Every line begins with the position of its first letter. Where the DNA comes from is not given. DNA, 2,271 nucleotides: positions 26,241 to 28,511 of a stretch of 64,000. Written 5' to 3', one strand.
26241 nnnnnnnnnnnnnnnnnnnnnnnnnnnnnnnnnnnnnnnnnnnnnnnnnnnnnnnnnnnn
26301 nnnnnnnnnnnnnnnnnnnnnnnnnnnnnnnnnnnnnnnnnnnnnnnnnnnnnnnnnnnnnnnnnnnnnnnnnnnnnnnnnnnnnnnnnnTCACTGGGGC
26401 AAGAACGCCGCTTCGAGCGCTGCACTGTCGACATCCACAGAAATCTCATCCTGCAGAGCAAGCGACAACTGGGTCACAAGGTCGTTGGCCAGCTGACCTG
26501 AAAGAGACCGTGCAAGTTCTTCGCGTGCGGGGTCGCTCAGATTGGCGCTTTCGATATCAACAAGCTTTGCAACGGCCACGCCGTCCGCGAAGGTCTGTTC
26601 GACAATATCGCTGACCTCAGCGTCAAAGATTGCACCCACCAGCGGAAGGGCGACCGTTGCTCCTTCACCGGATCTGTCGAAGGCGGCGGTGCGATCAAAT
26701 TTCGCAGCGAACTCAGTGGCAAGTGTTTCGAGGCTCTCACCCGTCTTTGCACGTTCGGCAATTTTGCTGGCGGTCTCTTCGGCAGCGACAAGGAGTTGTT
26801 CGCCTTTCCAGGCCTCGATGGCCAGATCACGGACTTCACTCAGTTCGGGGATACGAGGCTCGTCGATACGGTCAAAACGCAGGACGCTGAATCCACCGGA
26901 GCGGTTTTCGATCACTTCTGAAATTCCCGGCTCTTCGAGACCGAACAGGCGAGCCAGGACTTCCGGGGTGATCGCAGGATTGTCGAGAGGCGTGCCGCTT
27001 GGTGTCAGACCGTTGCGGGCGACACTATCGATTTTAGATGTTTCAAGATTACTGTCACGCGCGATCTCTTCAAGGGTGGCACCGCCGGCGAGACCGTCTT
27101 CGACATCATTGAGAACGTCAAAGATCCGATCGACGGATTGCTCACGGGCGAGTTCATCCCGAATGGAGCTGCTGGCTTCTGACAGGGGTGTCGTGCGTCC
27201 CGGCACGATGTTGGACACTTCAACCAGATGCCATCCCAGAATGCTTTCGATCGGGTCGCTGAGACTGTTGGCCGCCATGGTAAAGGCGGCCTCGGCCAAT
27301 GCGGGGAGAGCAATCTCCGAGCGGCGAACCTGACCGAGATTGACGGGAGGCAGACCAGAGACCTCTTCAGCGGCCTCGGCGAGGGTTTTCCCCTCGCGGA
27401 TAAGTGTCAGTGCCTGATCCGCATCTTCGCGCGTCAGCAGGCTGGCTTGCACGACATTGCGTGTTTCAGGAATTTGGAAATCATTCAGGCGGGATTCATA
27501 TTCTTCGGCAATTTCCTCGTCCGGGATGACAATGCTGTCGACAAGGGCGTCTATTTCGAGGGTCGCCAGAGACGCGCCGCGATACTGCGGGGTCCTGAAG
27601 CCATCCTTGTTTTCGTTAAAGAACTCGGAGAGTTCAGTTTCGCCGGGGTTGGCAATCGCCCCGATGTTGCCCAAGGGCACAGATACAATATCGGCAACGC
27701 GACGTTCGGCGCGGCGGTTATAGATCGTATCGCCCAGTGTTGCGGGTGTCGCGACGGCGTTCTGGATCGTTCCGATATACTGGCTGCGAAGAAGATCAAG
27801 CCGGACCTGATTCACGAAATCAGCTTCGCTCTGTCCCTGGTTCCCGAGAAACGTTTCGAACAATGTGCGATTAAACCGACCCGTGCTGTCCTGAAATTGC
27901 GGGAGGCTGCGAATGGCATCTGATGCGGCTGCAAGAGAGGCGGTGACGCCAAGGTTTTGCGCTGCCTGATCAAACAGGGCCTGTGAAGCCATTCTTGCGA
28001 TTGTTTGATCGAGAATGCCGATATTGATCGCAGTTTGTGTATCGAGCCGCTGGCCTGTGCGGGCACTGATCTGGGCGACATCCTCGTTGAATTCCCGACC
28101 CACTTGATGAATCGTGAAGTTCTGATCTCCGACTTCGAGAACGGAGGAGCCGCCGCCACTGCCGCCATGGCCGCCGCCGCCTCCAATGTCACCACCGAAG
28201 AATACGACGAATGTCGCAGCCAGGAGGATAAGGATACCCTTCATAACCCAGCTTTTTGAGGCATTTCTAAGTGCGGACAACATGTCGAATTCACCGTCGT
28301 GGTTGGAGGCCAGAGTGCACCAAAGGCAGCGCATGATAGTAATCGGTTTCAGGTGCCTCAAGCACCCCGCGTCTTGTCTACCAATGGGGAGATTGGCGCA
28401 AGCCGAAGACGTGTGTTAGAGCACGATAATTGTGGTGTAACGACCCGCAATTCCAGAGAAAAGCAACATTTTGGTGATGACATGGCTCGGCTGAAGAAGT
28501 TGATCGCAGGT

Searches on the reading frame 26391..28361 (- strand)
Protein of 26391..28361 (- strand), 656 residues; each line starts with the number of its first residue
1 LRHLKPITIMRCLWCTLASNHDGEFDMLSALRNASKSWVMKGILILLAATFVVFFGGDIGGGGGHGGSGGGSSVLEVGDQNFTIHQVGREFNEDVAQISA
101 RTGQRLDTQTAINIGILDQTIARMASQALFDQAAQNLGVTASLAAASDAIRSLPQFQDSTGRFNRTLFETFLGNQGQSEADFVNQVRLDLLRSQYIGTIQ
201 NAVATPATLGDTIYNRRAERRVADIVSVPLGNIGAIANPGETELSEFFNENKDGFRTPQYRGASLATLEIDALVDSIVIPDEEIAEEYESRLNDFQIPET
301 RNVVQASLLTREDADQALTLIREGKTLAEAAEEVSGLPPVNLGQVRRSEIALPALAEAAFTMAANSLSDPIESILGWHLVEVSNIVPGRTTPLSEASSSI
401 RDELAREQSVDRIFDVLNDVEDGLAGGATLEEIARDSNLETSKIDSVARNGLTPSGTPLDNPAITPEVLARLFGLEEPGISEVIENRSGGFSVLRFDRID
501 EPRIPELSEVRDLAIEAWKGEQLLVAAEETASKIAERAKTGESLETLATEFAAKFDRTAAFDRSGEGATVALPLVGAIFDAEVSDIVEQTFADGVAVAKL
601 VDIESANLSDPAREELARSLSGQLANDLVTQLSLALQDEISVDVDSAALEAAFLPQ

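Call 9: search_protein_families(library=pfam, proteins=[window:26391-28361:-])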
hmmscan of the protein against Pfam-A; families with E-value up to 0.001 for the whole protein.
window:26391-28361:- (656 aa): 5 families
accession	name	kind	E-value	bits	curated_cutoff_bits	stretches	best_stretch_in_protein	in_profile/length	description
PF13624.11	SurA_N_3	-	9.6e-34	117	27.2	1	27-195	1-161/162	SurA-like N-terminal domain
PF13145.12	Rotamase_2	-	3.1e-31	109.1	27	2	279-397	1-120/121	PPIC-type PPIASE domain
PF13623.11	SurA_N_2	-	1.9e-17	63.9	28.5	1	28-172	1-145/145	SurA-like N-terminal domain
PF00639.27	Rotamase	-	3.4e-10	41.2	21.7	1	311-383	19-96/97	PPIC-type PPIASE domain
PF13616.12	Rotamase_3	-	1.3e-05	26.2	22.5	0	303-384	29-114/116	PPIC-type PPIASE domain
